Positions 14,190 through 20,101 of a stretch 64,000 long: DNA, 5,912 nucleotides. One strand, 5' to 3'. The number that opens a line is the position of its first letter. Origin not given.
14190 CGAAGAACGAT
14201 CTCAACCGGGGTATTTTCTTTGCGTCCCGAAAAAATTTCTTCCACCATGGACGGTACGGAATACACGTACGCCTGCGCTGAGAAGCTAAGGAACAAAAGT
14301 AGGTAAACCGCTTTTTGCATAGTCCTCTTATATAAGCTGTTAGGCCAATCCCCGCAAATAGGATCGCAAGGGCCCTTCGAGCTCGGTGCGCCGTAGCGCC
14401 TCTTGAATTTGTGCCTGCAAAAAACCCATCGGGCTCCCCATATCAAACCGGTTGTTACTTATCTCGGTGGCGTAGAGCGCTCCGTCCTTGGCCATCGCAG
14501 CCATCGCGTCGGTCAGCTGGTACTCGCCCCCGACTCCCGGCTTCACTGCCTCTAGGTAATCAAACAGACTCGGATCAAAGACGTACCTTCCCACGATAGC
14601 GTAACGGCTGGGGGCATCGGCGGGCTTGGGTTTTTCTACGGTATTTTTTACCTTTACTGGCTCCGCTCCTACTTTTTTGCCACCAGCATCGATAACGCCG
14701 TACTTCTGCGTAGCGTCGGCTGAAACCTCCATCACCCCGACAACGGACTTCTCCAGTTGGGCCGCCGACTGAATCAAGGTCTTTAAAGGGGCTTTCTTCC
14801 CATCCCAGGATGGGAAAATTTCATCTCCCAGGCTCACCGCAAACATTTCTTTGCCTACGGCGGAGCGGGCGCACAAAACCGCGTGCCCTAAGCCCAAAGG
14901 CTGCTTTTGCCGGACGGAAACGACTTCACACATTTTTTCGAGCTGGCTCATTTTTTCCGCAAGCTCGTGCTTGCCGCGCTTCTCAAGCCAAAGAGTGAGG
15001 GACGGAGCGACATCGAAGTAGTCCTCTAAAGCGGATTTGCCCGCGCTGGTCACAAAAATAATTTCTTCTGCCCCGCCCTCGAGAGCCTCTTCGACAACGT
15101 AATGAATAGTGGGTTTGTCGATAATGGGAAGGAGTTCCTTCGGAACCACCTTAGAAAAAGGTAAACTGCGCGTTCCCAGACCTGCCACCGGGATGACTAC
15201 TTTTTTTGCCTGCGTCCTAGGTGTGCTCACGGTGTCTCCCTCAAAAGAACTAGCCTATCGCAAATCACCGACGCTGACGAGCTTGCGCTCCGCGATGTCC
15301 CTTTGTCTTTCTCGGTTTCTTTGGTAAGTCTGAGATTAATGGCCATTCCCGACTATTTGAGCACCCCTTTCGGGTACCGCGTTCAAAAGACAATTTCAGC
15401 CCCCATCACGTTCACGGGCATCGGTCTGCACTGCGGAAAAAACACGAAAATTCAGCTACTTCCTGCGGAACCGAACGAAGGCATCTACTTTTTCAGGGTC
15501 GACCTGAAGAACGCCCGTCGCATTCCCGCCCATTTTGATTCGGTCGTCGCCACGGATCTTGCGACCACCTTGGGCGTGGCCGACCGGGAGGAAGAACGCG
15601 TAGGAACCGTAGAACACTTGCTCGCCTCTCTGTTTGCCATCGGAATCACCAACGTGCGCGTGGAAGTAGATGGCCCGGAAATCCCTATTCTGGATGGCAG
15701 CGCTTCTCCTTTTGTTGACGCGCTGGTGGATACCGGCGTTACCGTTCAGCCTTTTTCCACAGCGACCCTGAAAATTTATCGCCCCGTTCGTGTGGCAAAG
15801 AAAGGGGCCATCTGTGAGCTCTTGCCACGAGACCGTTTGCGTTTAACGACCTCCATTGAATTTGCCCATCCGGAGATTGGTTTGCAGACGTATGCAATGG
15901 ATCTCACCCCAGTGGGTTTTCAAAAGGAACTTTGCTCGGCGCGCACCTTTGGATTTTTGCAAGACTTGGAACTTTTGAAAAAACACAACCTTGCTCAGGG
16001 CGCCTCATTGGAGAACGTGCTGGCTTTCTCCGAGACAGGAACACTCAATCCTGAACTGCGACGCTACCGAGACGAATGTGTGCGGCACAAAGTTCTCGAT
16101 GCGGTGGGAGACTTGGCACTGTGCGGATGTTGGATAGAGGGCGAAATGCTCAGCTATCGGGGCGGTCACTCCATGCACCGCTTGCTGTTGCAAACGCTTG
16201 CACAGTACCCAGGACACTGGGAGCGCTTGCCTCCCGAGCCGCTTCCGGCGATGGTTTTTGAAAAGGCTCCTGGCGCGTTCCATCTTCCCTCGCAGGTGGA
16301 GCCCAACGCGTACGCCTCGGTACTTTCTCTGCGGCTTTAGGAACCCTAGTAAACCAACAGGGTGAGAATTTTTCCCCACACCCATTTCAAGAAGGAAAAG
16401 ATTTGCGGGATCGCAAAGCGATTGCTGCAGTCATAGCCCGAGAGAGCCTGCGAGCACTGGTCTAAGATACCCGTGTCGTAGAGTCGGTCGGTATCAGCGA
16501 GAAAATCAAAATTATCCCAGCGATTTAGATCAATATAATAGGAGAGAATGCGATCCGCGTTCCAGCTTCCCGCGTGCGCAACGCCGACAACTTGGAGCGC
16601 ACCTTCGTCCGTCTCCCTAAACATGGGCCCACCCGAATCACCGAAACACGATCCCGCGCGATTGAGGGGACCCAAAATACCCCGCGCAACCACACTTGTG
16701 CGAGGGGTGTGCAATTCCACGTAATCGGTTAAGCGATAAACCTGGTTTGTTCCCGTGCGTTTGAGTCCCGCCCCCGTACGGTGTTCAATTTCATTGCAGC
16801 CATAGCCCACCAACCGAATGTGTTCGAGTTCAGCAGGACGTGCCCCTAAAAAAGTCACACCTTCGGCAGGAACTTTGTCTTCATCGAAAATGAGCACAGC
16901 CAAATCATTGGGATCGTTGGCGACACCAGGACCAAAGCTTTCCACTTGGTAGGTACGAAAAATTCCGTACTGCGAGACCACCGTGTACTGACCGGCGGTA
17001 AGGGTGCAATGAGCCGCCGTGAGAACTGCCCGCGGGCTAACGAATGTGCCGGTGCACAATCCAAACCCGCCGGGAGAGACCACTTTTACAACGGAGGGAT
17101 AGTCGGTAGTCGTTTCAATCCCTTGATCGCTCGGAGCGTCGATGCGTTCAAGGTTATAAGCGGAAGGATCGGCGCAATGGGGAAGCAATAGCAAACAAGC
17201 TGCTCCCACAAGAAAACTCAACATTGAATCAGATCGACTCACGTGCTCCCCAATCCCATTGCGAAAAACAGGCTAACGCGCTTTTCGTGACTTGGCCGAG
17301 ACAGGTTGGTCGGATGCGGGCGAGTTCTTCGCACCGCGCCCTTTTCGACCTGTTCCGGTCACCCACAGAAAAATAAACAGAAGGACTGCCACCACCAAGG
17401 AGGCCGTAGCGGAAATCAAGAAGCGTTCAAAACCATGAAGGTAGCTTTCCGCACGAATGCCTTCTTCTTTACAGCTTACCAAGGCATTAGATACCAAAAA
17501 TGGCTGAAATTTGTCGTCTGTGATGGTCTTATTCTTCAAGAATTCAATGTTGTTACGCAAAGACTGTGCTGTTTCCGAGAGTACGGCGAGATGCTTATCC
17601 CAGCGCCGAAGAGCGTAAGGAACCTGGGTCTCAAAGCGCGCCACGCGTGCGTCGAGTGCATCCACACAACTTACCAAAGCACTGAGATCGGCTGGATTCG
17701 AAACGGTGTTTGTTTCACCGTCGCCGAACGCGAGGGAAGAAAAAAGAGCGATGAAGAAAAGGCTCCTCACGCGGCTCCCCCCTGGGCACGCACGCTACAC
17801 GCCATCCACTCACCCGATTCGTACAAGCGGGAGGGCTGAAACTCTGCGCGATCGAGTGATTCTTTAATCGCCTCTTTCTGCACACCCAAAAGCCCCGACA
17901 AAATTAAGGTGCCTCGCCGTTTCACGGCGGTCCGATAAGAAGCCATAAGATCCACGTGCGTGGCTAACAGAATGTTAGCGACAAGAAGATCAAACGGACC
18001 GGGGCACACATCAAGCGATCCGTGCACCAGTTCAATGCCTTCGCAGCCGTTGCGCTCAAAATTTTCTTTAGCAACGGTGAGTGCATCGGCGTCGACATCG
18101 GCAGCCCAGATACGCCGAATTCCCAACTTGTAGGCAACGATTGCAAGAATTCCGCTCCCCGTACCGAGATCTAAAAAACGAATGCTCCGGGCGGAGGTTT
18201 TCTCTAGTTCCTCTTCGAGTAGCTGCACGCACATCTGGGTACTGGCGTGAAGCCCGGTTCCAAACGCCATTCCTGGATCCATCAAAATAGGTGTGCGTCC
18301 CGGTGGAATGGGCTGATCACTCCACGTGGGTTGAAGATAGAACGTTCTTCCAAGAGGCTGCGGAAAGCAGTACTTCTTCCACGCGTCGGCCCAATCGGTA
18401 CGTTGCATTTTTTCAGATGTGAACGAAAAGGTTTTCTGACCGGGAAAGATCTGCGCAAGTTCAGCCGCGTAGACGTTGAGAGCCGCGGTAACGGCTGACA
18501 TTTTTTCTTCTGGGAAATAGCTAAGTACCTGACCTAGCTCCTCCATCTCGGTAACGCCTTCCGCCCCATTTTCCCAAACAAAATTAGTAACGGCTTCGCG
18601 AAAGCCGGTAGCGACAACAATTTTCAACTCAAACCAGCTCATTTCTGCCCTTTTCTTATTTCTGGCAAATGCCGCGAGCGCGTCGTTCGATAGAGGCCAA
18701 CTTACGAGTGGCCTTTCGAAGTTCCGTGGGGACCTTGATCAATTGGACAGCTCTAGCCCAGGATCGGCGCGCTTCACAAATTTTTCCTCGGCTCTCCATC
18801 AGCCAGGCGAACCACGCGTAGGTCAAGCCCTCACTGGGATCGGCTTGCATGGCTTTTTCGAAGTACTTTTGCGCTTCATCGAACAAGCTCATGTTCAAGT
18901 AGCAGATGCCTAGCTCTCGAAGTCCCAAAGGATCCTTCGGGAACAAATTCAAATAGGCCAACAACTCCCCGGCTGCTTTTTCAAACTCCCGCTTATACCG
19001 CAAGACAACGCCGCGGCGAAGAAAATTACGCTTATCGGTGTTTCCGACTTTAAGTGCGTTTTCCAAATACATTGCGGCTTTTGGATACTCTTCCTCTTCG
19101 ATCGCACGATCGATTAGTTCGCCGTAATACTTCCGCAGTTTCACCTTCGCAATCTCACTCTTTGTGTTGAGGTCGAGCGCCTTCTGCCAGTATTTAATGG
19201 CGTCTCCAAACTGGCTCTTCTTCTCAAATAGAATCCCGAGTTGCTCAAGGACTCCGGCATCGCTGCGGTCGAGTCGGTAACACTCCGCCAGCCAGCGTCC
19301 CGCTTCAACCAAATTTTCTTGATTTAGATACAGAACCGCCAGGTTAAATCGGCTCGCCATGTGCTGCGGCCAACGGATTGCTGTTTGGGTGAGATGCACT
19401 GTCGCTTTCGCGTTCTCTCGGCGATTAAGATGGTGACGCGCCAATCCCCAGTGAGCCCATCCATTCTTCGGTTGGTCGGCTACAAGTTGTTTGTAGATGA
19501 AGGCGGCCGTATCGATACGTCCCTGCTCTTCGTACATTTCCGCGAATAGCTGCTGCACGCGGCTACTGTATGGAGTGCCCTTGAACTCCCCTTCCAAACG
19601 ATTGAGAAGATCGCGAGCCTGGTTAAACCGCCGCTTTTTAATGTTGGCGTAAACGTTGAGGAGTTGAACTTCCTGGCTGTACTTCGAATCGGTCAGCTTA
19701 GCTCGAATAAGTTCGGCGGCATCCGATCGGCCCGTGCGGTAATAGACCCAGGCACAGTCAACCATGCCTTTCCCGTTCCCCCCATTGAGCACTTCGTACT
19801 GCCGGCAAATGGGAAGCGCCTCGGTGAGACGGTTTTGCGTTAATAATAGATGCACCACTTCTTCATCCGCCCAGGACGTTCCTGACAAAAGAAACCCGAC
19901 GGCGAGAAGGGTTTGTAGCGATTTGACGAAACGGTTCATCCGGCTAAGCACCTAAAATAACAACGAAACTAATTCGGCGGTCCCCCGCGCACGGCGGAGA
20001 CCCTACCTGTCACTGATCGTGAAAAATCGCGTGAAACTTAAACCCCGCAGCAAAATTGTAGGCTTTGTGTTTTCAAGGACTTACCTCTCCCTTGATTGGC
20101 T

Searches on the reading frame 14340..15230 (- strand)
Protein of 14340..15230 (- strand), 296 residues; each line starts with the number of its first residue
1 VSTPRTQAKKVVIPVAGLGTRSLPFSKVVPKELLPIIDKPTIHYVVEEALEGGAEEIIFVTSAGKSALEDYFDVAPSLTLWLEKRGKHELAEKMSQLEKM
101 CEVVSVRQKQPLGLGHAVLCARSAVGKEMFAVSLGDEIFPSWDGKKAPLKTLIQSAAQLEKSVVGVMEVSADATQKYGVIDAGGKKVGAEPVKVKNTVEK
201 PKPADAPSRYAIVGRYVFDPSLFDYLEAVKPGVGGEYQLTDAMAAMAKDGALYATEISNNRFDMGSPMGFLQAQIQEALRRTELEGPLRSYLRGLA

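Call 75: search_protein_families(library=pfam, proteins=[window:14340-15230:-], max_evalue=0.0001)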
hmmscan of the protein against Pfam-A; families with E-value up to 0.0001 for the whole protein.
window:14340-15230:- (296 aa): 1 family
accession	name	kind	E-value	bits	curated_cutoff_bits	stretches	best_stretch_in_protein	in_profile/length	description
PF00483.29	NTP_transferase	-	6.8e-25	88.5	21.2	1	11-274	2-239/245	Nucleotidyl transferase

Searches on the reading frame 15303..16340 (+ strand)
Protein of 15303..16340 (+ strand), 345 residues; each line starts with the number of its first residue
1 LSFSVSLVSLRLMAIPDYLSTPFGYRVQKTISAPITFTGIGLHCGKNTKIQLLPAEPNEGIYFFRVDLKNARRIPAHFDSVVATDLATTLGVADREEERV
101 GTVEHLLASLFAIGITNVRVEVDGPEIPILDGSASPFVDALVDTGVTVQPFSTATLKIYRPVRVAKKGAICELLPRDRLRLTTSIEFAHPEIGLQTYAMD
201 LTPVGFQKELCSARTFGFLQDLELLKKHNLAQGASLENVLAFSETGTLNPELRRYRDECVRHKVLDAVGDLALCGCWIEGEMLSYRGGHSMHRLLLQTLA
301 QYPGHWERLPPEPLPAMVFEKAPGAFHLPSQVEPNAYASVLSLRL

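Call 75: search_protein_families(library=pfam, proteins=[window:15303-16340:+], max_evalue=0.0001)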
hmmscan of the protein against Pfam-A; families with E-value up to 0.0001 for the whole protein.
window:15303-16340:+ (345 aa): 1 family
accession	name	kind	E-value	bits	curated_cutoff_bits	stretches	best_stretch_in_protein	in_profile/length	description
PF03331.19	LpxC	-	1.3e-92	310.6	27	1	28-300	1-267/268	UDP-3-O-acyl N-acetylglycosamine deacetylase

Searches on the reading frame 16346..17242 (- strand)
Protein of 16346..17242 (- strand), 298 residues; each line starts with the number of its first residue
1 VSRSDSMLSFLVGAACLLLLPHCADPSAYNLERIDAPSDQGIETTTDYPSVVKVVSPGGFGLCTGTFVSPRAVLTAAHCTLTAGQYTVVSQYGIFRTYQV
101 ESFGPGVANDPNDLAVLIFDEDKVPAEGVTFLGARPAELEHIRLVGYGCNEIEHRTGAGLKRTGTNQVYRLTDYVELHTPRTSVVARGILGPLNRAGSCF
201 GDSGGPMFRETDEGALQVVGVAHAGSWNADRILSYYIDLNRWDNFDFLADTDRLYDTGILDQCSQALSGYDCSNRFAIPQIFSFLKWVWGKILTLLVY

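Call 75: search_protein_families(library=pfam, proteins=[window:16346-17242:-], max_evalue=0.0001)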
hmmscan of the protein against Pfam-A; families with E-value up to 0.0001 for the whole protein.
window:16346-17242:- (298 aa): 2 families
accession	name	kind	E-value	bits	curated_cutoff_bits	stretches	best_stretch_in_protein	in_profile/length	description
PF00089.32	Trypsin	-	6.8e-14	52.6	20.6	1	47-237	11-211/220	Trypsin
PF13365.12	Trypsin_2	-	1.3e-08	36.2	27.6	1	63-213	1-140/144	Trypsin-like peptidase domain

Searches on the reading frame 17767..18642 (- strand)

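Call 75: search_protein_families(library=pfam, proteins=[window:17767-18642:-], max_evalue=0.0001)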
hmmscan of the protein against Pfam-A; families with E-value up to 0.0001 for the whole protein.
window:17767-18642:- (291 aa): 5 families
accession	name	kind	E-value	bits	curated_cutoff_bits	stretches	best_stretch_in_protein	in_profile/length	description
PF06325.19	PrmA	-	2.2e-62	211.7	22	1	3-285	2-294/296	Ribosomal protein L11 methyltransferase (PrmA)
PF05175.20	MTS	-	4.6e-09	36.6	23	1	139-223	20-105/170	Methyltransferase small domain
PF13649.12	Methyltransf_25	-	1e-07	33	27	1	157-230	2-77/97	Methyltransferase domain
PF13847.12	Methyltransf_31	-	4.7e-07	30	27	1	154-238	5-96/145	Methyltransferase domain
PF08241.18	Methyltransf_11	-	3.7e-05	24.7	21.2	1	157-242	1-89/95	Methyltransferase domain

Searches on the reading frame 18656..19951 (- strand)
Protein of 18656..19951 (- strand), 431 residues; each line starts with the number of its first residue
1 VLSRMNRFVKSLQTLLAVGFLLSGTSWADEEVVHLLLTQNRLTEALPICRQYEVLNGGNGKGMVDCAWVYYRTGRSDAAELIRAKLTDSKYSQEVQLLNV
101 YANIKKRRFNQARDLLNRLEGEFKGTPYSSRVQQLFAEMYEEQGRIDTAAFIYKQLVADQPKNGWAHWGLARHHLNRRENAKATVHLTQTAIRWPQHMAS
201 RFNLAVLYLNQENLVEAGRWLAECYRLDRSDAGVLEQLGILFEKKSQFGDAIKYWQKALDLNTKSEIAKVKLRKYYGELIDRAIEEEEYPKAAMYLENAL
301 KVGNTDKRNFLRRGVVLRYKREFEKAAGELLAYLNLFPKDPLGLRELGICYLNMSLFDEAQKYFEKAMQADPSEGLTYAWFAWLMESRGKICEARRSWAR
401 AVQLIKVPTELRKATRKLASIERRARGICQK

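Call 75: search_protein_families(library=pfam, proteins=[window:18656-19951:-], max_evalue=0.0001)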
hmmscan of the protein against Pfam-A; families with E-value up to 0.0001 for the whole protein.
window:18656-19951:- (431 aa): 16 families
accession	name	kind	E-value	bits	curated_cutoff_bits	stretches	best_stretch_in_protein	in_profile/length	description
PF14559.12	TPR_19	-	2.5e-22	79.4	25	1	142-185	3-46/68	Tetratricopeptide repeat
PF07719.23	TPR_2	-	3.9e-16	58.2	27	0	342-373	2-33/34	Tetratricopeptide repeat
PF13432.12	TPR_16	-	4.6e-16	59.4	32.7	0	170-231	3-64/65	Tetratricopeptide repeat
PF00515.34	TPR_1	-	1e-14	54.1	27.8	1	346-373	6-33/34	Tetratricopeptide repeat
PF13424.12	TPR_12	-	1.7e-14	54.2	30.1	0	345-404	7-67/77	Tetratricopeptide repeat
PF13428.12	TPR_14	-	1.1e-13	50.8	23.5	0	132-172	3-43/44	Tetratricopeptide repeat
PF13431.12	TPR_17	-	2.5e-12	46.5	24.4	0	331-362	3-34/34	Tetratricopeptide repeat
PF25063.1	ARM_TT21_C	-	1.2e-10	42.1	35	1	112-266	2-163/209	Tetratricopeptide repeat protein 21 C-terminal ARM domain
PF13181.12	TPR_8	-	1.2e-10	41.1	25.7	0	347-373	7-33/34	Tetratricopeptide repeat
PF25058.1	ARM_TT21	-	1.4e-08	35.3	27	1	93-183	57-147/155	Tetratricopeptide repeat protein 21 ARM repeat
PF13176.12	TPR_7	-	4.1e-08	33.1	27.9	0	345-372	3-30/36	Tetratricopeptide repeat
PF23914.1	TPR_CcmH_CycH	-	1.4e-07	31.9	42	0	160-263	46-152/158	Cytochrome c-type biogenesis protein H TPR domain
PF23300.3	HEAT_Nup120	-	5.2e-07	30.1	29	0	155-292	17-144/170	Nucleoporin Nup120, HEAT repeats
PF13174.12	TPR_6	-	1.3e-06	29.1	26.3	0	137-162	7-32/33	Tetratricopeptide repeat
PF13371.12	TPR_9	-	2.7e-05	24.5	35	0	324-373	12-61/73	Tetratricopeptide repeat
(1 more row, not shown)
